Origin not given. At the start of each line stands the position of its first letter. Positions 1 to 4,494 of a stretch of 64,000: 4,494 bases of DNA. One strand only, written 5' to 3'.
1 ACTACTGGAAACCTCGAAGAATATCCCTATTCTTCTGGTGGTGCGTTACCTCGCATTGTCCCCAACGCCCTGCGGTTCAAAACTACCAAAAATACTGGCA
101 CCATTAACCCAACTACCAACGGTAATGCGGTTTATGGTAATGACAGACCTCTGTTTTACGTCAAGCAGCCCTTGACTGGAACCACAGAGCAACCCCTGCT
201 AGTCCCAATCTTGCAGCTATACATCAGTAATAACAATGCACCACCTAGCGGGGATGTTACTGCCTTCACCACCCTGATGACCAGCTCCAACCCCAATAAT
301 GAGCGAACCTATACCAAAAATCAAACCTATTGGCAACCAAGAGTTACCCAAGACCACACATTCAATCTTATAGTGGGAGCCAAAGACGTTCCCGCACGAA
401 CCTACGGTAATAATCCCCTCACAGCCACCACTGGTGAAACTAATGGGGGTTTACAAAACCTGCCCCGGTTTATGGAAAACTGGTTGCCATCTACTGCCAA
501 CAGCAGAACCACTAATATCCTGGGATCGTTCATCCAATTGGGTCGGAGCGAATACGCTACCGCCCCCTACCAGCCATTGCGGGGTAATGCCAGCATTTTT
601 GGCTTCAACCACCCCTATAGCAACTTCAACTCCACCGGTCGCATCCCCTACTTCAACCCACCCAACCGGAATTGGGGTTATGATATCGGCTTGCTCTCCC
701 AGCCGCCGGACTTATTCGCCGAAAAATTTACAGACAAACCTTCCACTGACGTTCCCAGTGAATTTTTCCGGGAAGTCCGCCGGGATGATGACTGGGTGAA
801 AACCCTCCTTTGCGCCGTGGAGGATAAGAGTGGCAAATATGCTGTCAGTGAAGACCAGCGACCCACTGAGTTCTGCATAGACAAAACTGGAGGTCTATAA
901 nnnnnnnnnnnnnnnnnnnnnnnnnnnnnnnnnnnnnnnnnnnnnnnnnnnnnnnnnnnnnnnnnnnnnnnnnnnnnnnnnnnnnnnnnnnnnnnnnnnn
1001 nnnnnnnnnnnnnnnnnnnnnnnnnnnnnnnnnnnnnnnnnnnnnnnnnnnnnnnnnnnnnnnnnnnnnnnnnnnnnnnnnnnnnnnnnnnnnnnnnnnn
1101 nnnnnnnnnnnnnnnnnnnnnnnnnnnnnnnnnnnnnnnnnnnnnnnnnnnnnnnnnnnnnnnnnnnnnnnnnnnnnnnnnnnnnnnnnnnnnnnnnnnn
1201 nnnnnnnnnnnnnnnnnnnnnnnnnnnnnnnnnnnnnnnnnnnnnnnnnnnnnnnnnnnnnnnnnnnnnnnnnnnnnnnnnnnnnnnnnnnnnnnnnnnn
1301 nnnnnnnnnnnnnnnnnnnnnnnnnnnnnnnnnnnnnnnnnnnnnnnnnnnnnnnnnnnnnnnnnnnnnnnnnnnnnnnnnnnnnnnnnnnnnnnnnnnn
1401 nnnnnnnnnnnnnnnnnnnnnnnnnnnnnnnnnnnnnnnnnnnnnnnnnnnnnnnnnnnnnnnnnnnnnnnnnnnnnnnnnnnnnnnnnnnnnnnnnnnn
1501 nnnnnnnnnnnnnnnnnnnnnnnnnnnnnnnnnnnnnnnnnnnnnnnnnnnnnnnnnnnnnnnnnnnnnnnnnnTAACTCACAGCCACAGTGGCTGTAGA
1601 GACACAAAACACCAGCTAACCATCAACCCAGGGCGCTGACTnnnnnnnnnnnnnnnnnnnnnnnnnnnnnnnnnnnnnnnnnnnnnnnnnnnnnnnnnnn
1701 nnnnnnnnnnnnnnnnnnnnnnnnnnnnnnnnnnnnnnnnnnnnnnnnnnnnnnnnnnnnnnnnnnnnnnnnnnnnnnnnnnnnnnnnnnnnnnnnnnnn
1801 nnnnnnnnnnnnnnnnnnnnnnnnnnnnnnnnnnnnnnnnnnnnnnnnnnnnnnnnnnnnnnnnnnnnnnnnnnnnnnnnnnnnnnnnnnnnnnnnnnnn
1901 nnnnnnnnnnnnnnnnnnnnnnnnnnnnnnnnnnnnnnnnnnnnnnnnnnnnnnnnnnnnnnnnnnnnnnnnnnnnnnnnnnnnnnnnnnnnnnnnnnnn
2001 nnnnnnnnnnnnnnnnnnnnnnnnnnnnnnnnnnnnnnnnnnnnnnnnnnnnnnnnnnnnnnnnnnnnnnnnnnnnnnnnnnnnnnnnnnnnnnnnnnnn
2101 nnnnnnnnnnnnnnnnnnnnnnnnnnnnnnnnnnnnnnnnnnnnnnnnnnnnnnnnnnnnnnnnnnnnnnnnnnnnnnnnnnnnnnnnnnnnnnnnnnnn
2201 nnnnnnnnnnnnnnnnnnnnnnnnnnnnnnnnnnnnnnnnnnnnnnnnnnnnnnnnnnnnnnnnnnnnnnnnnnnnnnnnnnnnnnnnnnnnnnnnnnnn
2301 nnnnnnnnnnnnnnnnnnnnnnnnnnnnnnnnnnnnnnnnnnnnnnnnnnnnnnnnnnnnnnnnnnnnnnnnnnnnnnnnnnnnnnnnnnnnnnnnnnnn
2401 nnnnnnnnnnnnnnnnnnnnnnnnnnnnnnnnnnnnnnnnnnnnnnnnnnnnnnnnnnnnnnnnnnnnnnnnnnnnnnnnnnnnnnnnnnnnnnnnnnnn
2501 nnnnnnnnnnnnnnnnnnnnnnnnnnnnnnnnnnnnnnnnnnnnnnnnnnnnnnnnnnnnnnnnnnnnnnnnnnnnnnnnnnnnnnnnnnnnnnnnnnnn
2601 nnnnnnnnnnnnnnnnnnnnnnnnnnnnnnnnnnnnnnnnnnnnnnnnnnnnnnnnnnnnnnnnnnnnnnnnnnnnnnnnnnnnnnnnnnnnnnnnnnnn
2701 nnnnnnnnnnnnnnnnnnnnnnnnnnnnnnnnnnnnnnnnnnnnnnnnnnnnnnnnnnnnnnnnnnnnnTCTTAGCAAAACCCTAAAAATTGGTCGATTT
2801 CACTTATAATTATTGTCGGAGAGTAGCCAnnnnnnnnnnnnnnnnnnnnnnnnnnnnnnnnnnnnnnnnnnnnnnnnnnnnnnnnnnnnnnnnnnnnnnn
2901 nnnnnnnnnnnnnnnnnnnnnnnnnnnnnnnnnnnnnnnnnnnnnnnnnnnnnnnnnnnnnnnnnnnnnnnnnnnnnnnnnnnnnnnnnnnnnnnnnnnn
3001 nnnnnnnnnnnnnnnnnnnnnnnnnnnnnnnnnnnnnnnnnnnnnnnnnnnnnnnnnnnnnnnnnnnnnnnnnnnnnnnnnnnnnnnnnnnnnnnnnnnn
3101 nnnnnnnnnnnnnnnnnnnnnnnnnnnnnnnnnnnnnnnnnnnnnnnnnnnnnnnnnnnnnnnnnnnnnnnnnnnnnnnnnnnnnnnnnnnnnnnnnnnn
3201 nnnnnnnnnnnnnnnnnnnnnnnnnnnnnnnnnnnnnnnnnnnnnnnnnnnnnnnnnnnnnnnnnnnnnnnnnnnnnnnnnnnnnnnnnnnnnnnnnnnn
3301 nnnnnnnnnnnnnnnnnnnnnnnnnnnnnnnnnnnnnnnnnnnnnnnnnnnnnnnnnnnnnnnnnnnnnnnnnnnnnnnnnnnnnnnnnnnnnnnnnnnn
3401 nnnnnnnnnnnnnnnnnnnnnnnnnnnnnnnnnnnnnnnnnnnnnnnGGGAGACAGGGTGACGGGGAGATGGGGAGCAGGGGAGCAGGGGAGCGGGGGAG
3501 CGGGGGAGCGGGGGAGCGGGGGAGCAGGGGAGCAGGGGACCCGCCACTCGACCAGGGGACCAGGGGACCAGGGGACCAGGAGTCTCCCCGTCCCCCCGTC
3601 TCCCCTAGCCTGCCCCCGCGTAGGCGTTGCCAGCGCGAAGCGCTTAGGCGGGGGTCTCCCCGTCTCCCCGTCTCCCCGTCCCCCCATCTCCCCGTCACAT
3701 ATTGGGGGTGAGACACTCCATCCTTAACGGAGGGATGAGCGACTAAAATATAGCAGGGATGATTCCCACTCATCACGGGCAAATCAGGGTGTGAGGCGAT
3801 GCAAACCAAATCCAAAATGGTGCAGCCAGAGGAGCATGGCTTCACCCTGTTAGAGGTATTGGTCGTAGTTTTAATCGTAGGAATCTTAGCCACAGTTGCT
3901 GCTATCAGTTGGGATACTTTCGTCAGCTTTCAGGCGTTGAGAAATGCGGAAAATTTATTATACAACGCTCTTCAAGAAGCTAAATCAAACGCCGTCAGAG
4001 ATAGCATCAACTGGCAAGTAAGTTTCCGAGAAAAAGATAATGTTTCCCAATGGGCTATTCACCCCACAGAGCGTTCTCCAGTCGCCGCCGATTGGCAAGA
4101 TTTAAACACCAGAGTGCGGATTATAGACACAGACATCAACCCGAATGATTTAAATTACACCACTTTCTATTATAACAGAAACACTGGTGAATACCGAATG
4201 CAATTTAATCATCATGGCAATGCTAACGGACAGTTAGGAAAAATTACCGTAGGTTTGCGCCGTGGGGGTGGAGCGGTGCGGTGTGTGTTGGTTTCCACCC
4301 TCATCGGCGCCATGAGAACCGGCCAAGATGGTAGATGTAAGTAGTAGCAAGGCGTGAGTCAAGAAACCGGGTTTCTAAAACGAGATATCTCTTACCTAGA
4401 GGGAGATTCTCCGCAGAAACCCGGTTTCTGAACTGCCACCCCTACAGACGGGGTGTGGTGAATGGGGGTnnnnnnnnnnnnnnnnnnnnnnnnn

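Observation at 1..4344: Cluster of four prepilin-type pseudopilin genes behind the 3' end of a large protein gene: an hps-like / minor-pilin locus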

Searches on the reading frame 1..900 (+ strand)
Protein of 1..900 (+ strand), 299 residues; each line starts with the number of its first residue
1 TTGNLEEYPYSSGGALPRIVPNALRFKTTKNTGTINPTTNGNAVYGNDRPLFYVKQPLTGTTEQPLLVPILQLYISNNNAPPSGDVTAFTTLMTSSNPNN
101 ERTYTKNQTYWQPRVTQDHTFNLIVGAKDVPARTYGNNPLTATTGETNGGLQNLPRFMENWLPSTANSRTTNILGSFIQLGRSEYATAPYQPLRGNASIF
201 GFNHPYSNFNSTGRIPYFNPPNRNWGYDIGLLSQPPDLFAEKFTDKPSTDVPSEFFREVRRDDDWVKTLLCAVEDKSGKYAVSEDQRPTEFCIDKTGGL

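Call 4: search_protein_families(library=pfam, proteins=[window:1-900:+], max_evalue=1)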
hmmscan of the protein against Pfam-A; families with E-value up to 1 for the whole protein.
window:1-900:+ (299 aa): 0 families

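Call 5: search_protein_families(library=ncbifam, proteins=[window:1-900:+], max_evalue=1)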
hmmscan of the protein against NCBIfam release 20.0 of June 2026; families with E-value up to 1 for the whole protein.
window:1-900:+ (299 aa): 1 family
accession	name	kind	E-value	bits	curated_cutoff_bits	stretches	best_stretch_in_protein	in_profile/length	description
NF038301.1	EPS_HpsA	equivalog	1.8e-70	238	400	1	2-289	1242-1500/1503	hormogonium polysaccharide biosynthesis protein HpsA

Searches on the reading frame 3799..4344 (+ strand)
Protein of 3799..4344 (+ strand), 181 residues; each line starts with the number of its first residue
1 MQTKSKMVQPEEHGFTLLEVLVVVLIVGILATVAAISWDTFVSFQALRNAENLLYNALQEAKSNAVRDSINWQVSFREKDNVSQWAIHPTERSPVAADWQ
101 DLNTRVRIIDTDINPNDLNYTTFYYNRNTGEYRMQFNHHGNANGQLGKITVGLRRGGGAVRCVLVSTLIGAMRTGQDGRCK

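Call 4: search_protein_families(library=pfam, proteins=[window:3799-4344:+], max_evalue=1)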
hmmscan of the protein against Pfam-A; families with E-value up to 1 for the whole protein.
window:3799-4344:+ (181 aa): 4 families
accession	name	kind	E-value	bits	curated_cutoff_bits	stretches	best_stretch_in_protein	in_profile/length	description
PF07963.17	N_methyl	-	1.2e-06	28.2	21.2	1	12-34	4-26/27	Prokaryotic N-terminal methylation motif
PF12019.13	GspH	-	5.6e-05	24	21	1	52-167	3-106/108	Type II transport protein GspH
PF03739.19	LptF_LptG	-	0.015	14.8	27.9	1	14-68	88-142/353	Lipopolysaccharide export system permease LptF/LptG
PF18431.6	RNAse_A_bac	-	0.16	13.3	27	0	92-144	24-73/113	Bacterial CdiA-CT RNAse A domain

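Call 5: search_protein_families(library=ncbifam, proteins=[window:3799-4344:+], max_evalue=1)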
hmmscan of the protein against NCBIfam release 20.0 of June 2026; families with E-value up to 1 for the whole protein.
window:3799-4344:+ (181 aa): 16 families
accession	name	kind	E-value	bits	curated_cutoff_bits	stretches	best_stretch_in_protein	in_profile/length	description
TIGR01708.2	typeII_sec_gspH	equivalog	1.3e-10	41.6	80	1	12-79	1-68/169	type II secretion system minor pseudopilin GspH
TIGR02532.1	IV_pilin_GFxxxE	domain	1.3e-07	31.2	16.3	1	13-35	2-24/24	prepilin-type N-terminal cleavage/methylation domain-containing protein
NF007800.0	PRK10506.1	equivalog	1.9e-07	31.1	158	1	10-94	6-88/163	prepilin peptidase-dependent protein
NF040982.1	ComGD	equivalog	2.7e-07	31.1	70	1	13-137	2-130/139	competence type IV pilus minor pilin ComGD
NF041775.1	typeIV_PilA_Myxo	equivalog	7.6e-07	29.3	400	1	8-86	6-73/214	type IV pilin protein PilA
TIGR02596.1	TIGR02596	subfamily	1e-06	29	70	1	15-76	1-62/196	Verru_Chthon cassette protein D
NF007862.0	PRK10574.1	equivalog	0.0004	20.5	138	1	12-47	4-39/145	prepilin peptidase-dependent pilin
NF041013.1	T4P_ComGE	equivalog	0.00048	20.2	49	1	14-69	5-60/83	competence type IV pilus minor pilin ComGE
TIGR01710.1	typeII_sec_gspG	equivalog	0.00081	19.4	88.85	1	13-35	1-23/134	type II secretion system major pseudopilin GspG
NF007660.0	PRK10332.1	equivalog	0.0011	19.4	86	1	11-80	7-77/107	prepilin-type N-terminal cleavage/methylation domain-containing protein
NF047827.1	T3SSXpsH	equivalog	0.0088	15.8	160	1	14-68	2-56/145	type II secretion system protein XpsH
NF040999.1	pilin_ComGC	equivalog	0.011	15.9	75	1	13-31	2-20/84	competence type IV pilus major pilin ComGC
NF038303.1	EPS_HpsB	equivalog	0.041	13.9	150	1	12-33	2-23/211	hormogonium polysaccharide secretion pseudopilin HpsB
NF007848.0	PRK10557.1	equivalog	0.051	12.9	120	1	6-38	4-36/192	prepilin peptidase-dependent protein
TIGR01707.1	gspI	equivalog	0.065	13.7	44.35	1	14-37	1-23/101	type II secretion system minor pseudopilin GspI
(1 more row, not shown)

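Call 17: find_encoding_contigs(protein=window:3799-4344:+, flank=10000, max_places=6)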
Protein window:3799-4344:+ (181 aa): no gene with exactly this product is on record in the collection.

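Call 38: search_solved_structures(query=A4, max_evalue=1)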
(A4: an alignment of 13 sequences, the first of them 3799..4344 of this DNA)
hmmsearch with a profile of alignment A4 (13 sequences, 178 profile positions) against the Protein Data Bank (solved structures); distinct sequences matched with E-value up to 1: 24.
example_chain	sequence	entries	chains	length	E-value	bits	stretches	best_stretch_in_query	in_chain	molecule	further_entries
7tgg_A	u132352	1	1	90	2.9e-09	40.2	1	4-64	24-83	Geopilin domain 1 protein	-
9egp_A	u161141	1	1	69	4.4e-09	39.6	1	4-46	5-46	Geopilin domain 1 protein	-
9laa_A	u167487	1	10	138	2.1e-08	37.4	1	3-40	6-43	Type IV pilin protein PilA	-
8tj2_C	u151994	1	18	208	1.8e-07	34.3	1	10-59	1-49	Type IV major pilin protein PilA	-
2m7g_A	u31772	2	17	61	2.1e-07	34.1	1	10-64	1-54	Geopilin domain 1 protein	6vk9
1oqw_A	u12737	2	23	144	8.6e-07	32.1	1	10-41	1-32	Fimbrial protein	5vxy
8tum_e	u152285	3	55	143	1.2e-06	31.6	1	10-40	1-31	Type IV major pilin protein PilA | Pilin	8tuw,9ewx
8tob_GA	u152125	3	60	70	1.8e-06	31.1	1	11-44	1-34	Fimbrial protein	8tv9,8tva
2hi2_A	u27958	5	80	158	7.8e-06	29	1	10-45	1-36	Fimbrial protein | PilA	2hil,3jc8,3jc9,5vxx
1ay2_A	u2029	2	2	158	1.1e-05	28.6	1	10-45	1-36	TYPE 4 PILIN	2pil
8p3b_A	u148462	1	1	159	1.1e-05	28.5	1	10-45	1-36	Fimbrial protein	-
5kua_A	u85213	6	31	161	1.9e-05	27.8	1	10-45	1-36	pilin | Neisseria meningitidis PilE variant SB-GATDH | Neisseria meningitidis PilE, SB-DATDH variant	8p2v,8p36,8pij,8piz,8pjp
8pfb_G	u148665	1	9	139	3.5e-05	26.9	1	10-50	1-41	Type IV pilin PilE1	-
3sok_A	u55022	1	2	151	5.8e-05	26.2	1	10-40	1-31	Fimbrial protein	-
9lab_B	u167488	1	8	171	5.9e-05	26.2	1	6-36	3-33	MSHA major pilin subunit MshA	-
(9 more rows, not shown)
